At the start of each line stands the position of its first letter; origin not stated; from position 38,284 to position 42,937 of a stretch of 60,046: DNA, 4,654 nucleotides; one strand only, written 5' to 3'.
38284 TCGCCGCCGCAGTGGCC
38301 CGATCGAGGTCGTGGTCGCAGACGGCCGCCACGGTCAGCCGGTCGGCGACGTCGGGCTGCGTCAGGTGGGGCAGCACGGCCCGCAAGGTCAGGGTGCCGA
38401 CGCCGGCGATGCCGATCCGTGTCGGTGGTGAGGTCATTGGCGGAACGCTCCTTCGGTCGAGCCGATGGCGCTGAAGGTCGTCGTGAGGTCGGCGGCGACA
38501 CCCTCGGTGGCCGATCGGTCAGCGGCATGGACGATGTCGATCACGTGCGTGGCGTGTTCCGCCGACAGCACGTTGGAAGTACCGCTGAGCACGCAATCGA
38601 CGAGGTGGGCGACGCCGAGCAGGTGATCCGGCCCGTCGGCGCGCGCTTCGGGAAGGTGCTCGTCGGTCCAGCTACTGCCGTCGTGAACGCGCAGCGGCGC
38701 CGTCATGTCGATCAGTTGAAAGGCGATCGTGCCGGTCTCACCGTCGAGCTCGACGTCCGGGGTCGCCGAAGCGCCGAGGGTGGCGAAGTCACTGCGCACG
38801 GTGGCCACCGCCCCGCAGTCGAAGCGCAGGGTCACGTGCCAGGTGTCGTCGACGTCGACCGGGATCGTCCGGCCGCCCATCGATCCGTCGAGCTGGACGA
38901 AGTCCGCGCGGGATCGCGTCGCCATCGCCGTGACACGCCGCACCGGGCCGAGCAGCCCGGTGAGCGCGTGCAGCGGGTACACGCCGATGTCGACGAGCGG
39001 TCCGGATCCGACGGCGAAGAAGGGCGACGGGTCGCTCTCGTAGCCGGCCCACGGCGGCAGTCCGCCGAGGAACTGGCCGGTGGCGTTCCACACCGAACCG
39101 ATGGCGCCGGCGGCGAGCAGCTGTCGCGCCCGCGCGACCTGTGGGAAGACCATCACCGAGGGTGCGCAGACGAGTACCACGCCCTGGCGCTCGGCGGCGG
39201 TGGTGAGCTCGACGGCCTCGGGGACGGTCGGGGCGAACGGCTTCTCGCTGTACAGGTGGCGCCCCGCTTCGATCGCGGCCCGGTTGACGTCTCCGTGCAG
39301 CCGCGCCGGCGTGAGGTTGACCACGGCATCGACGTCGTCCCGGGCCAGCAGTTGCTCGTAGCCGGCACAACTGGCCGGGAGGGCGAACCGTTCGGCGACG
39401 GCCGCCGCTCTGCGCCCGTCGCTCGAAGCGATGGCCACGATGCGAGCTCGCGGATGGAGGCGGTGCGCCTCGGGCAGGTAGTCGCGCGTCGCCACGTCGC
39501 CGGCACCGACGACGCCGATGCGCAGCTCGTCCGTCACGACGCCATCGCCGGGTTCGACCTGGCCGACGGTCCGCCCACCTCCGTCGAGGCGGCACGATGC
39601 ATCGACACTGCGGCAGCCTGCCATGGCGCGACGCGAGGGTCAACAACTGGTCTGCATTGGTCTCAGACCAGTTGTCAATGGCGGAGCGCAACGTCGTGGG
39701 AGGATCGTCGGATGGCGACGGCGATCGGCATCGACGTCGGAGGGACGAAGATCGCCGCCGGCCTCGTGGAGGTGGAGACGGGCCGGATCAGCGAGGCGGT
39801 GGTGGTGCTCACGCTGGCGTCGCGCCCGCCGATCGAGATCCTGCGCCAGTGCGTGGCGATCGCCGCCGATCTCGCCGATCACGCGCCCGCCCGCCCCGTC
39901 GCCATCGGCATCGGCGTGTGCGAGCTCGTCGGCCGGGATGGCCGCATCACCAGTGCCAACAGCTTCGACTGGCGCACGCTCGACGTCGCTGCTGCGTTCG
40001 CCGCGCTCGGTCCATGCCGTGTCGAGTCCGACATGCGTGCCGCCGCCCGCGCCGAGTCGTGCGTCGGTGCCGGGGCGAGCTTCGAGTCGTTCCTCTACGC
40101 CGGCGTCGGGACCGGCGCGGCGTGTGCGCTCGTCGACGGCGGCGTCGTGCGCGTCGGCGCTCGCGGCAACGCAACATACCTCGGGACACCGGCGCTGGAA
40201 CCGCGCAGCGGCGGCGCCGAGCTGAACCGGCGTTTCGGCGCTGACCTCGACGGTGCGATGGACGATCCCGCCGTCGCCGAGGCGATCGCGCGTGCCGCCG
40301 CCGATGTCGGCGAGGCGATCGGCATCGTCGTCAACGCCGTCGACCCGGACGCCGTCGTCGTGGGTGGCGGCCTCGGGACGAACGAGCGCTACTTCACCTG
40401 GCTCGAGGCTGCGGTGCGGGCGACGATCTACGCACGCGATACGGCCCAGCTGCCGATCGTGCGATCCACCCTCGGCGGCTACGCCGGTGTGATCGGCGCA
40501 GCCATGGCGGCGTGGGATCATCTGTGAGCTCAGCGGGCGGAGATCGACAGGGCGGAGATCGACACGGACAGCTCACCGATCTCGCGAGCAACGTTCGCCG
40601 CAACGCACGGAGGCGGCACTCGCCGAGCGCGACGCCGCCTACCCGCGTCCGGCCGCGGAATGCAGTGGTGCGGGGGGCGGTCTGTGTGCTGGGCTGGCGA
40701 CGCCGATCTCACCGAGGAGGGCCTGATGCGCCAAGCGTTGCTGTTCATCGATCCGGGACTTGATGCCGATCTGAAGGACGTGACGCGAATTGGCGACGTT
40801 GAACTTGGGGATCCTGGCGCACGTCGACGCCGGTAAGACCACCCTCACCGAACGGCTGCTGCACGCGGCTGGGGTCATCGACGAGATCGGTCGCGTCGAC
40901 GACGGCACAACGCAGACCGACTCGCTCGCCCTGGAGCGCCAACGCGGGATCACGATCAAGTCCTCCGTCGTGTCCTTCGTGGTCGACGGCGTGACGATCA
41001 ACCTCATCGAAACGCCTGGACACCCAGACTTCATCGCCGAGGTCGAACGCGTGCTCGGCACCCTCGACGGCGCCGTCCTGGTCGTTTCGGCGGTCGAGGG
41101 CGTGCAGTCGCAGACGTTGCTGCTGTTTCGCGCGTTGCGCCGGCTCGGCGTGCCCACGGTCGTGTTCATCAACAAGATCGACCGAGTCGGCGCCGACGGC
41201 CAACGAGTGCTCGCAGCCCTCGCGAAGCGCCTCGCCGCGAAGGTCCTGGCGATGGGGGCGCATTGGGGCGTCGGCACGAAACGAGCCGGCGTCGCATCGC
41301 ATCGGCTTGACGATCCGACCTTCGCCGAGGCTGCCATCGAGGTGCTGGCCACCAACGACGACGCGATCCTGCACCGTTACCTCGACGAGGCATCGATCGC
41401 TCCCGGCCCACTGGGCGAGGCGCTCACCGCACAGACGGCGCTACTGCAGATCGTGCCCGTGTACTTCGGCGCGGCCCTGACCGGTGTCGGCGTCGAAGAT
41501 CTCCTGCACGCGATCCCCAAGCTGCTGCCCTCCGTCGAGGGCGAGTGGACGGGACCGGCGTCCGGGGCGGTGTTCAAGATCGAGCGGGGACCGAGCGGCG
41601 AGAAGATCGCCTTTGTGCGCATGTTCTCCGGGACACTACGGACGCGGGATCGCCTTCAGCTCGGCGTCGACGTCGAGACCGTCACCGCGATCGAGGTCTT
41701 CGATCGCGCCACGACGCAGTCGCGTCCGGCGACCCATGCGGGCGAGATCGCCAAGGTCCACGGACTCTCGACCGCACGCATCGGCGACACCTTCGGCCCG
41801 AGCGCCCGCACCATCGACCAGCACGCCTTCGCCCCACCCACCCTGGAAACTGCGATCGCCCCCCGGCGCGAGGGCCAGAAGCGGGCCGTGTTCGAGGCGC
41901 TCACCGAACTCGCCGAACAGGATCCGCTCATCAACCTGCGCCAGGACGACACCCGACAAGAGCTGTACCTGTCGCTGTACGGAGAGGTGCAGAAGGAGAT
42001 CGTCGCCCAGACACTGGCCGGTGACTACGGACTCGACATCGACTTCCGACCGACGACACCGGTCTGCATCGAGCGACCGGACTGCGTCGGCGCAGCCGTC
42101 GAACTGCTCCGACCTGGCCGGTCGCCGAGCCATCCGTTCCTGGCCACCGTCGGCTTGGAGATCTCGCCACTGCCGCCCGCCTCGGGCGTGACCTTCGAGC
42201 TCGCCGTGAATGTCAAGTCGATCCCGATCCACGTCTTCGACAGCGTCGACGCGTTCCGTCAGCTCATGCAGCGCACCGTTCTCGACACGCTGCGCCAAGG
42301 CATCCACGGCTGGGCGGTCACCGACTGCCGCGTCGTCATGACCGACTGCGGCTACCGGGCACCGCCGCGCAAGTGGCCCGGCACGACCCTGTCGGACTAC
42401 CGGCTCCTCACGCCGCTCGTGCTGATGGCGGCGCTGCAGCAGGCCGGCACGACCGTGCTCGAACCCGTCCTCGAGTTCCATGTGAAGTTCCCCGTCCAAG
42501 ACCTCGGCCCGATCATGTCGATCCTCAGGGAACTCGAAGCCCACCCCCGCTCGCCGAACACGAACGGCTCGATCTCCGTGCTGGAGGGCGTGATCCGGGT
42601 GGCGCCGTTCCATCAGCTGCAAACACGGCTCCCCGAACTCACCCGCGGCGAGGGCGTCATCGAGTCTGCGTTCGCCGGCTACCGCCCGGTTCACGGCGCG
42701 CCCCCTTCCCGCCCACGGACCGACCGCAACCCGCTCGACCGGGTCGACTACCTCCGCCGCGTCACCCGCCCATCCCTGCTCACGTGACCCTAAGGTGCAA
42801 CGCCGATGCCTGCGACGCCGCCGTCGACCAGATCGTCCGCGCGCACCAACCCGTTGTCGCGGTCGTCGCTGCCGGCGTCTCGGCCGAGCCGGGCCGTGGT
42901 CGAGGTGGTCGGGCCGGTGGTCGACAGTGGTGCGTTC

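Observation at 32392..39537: Seven-gene operon joined by six consecutive 4-nt start/stop overlaps, mixing a P450 with a sugar-type kinase, aldolase and four dehydrogenases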

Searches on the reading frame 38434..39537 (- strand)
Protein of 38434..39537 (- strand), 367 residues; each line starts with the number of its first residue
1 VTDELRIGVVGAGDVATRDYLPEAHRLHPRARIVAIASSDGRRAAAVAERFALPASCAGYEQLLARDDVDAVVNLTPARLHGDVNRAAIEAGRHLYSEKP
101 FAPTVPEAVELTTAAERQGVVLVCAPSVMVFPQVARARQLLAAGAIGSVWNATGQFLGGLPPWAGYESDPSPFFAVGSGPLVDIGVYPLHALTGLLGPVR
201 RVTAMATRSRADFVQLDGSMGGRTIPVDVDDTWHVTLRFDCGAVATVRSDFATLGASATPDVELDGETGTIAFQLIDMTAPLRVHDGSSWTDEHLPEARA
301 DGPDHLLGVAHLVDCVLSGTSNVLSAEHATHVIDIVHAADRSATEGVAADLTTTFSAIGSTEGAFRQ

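Call 4: search_protein_families(library=pfam, proteins=[window:38434-39537:-], max_evalue=0.01)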
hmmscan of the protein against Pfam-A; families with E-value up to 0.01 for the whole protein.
window:38434-39537:- (367 aa): 4 families
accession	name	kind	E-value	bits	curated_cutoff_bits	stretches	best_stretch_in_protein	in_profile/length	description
PF01408.29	GFO_IDH_MocA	-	3.6e-23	83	24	1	5-122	1-116/120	Oxidoreductase family, NAD-binding Rossmann fold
PF22725.1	GFO_IDH_MocA_C3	-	1.5e-21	77.1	27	1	135-271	2-123/124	GFO/IDH/MocA C-terminal domain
PF02894.22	GFO_IDH_MocA_C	-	7.3e-11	42.7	22.9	1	139-347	2-214/218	Oxidoreductase family, C-terminal alpha/beta domain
PF03435.24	Sacchrp_dh_NADP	-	0.0028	18.4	25.1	1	8-96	2-96/129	Saccharopine dehydrogenase NADP binding domain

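Call 5: search_protein_families(library=ncbifam, proteins=[window:38434-39537:-], max_evalue=0.01)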
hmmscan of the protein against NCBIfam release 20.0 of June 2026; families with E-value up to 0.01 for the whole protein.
window:38434-39537:- (367 aa): 10 families
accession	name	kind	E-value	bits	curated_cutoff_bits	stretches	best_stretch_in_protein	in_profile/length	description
NF052479.1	LevoglcsnDh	equivalog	6.1e-26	91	650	1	35-274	40-290/386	levoglucosan dehydrogenase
TIGR04380.1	myo_inos_iolG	equivalog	3.4e-19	68.9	355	1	5-346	2-326/330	inositol 2-dehydrogenase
NF040723.1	UDP-GlcNAcDh_Arch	equivalog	6.1e-18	65.4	450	1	5-162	1-154/302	UDP-N-acetylglucosamine 3-dehydrogenase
NF041392.1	XylDh_Gfo6_Halo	equivalog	3.1e-17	62.4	350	1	3-346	15-345/350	D-xylose 1-dehydrogenase Gfo6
NF008607.0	PRK11579.1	subfamily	1e-11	44.5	330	1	1-150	1-146/346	oxidoreductase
NF052679.1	InsChiInosDhIolG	equivalog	4.3e-10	39.1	540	1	5-123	3-121/343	bifunctional inositol 2-dehydrogenase/D-chiro-inositol 1-dehydrogenase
NF058561.1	BT_2158_fam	equivalog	3e-09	36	750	1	3-150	34-178/487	glycoside 3-dehydrogenase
NF007574.0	PRK10206.1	equivalog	9.7e-07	28.1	352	1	9-125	7-122/345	oxidoreductase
NF058563.1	BT_2159_fam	equivalog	0.0003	19.9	650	1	6-173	2-168/350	disaccharide 3-dehydrogenase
TIGR03215.1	ac_ald_DH_ac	equivalog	0.0041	16.5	282.25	1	5-125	2-123/285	acetaldehyde dehydrogenase (acetylating)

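Call 40: search_solved_structures(query=window:38434-39537:-, max_evalue=1e-10)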
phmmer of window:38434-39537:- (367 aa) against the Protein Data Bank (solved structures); distinct sequences matched with E-value up to 1e-10: 25.
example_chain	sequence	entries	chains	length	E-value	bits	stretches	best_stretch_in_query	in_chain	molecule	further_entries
3rbv_A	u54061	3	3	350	1.8e-24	89.6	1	4-204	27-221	Sugar 3-ketoreductase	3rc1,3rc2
3rc7_A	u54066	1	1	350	6.3e-24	87.8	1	4-204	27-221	Sugar 3-ketoreductase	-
3rcb_A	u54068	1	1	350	7.1e-24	87.6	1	4-204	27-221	Sugar 3-ketoreductase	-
3rc9_A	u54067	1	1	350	1.6e-23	86.4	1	4-204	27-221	Sugar 3-ketoreductase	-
4fb5_A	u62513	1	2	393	2.8e-20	75.8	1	30-274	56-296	Probable oxidoreductase protein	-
4had_A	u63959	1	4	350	3.7e-19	72.1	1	5-193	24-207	Probable oxidoreductase protein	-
6a3f_A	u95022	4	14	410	4.4e-19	71.9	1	35-294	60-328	Putative dehydrogenase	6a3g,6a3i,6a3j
4gqa_A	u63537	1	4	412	6.7e-19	71.2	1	3-271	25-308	NAD binding Oxidoreductase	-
9m3d_B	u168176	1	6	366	8.6e-19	70.9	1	3-191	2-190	DgpA1 from W974-1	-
4h3v_A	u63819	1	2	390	1.4e-18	70.2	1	27-286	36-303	Oxidoreductase domain protein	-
7xr9_A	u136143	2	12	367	1.5e-16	63.5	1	4-191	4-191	DgpA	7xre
6jw6_A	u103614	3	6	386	9.6e-16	60.9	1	3-292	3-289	Dehydrogenase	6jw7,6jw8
5a02_A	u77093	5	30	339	1.5e-14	57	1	6-346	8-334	ALDOSE-ALDOSE OXIDOREDUCTASE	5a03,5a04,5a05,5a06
3evn_A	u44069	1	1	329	1.9e-14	56.6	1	4-151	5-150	Oxidoreductase, Gfo/Idh/MocA family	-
6ktj_A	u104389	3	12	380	3.8e-14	55.6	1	26-274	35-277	Scyllo-inositol dehydrogenase with L-glucose dehydrogenase activity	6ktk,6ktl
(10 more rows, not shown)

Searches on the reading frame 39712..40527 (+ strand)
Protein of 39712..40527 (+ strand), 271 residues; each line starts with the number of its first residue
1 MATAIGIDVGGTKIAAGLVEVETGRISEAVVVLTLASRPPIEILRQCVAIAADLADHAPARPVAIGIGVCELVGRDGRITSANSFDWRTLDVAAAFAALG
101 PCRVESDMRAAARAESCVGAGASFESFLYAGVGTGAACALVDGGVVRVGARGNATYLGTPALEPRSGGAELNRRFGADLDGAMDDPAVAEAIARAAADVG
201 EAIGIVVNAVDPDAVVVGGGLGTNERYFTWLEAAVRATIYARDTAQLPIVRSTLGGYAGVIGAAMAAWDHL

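Call 27: search_protein_families(library=pfam, proteins=[window:39712-40527:+], max_evalue=1)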
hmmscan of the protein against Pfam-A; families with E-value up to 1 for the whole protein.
window:39712-40527:+ (271 aa): 3 families
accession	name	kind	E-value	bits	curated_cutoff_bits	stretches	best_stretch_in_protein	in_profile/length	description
PF00480.26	ROK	-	4.6e-28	99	22.9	2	5-159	2-157/294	ROK family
PF01869.26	BcrAD_BadFG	-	0.0092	16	31.5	0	5-27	1-23/271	BadF/BadG/BcrA/BcrD ATPase family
PF13241.12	NAD_binding_7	-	0.52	11.4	22.1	0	210-244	6-40/104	Putative NAD(P)-binding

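Call 50: search_protein_families(library=ncbifam, proteins=[window:39712-40527:+], max_evalue=0.00001)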
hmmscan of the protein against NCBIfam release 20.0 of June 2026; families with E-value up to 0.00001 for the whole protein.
window:39712-40527:+ (271 aa): 8 families
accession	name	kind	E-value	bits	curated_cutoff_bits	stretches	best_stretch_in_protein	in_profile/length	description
TIGR00744.1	ROK_glcA_fam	subfamily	7.1e-19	68.2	260.35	2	5-159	1-158/318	ROK family glucokinase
NF007108.0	PRK09557.1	equivalog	1.8e-12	47.2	443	1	184-265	218-298/303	fructokinase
NF003461.0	PRK05082.1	subfamily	2.7e-11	43.4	283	1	4-164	3-161/291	N-acetylmannosamine kinase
NF047821.1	NactlManKinNanK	equivalog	1.7e-10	41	450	1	4-164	3-161/288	N-acetylmannosamine kinase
NF045942.1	PolPhglucPhase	equivalog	3.5e-10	40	250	1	4-267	2-241/242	polyphosphate--glucose phosphotransferase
NF007251.0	PRK09698.1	equivalog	1.8e-09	37.3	253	0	4-269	8-298/304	allose kinase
NF047937.1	TransRegNagC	equivalog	8.6e-09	35.1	650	0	184-264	300-381/399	DNA-binding transcriptional regulator NagC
NF009835.0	PRK13310.1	equivalog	1.1e-07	31.5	380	0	202-265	236-298/303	N-acetylglucosamine kinase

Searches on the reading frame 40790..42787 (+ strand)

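Call 7: search_protein_families(library=pfam, proteins=[window:40790-42787:+], max_evalue=0.001)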
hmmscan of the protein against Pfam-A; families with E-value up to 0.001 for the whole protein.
window:40790-42787:+ (665 aa): 7 families
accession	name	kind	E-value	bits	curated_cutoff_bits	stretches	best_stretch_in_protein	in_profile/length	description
PF00009.33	GTP_EFTU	-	2.3e-54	184.3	26.5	1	3-248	3-188/188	Elongation factor Tu GTP binding domain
PF00679.30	EFG_C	-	6.5e-12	45.8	27.9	1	556-640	2-87/89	Elongation factor G C-terminus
PF14492.12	EFG_III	-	3.3e-09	37.1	27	1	347-419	1-73/75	Elongation Factor G, domain III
PF22042.2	EF-G_D2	-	1.3e-08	35.3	27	1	256-335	1-81/84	Elongation factor G domain 2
PF03144.31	GTP_EFTU_D2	-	1.4e-08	35.4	30.3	1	273-335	3-72/73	Elongation factor Tu domain 2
PF03764.24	EFG_IV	-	1.3e-07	31.9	24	1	447-552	26-120/121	Elongation factor G, domain IV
PF02421.24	FeoB_N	-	0.00086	19.3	27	0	53-164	32-150/156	Ferrous iron transport protein B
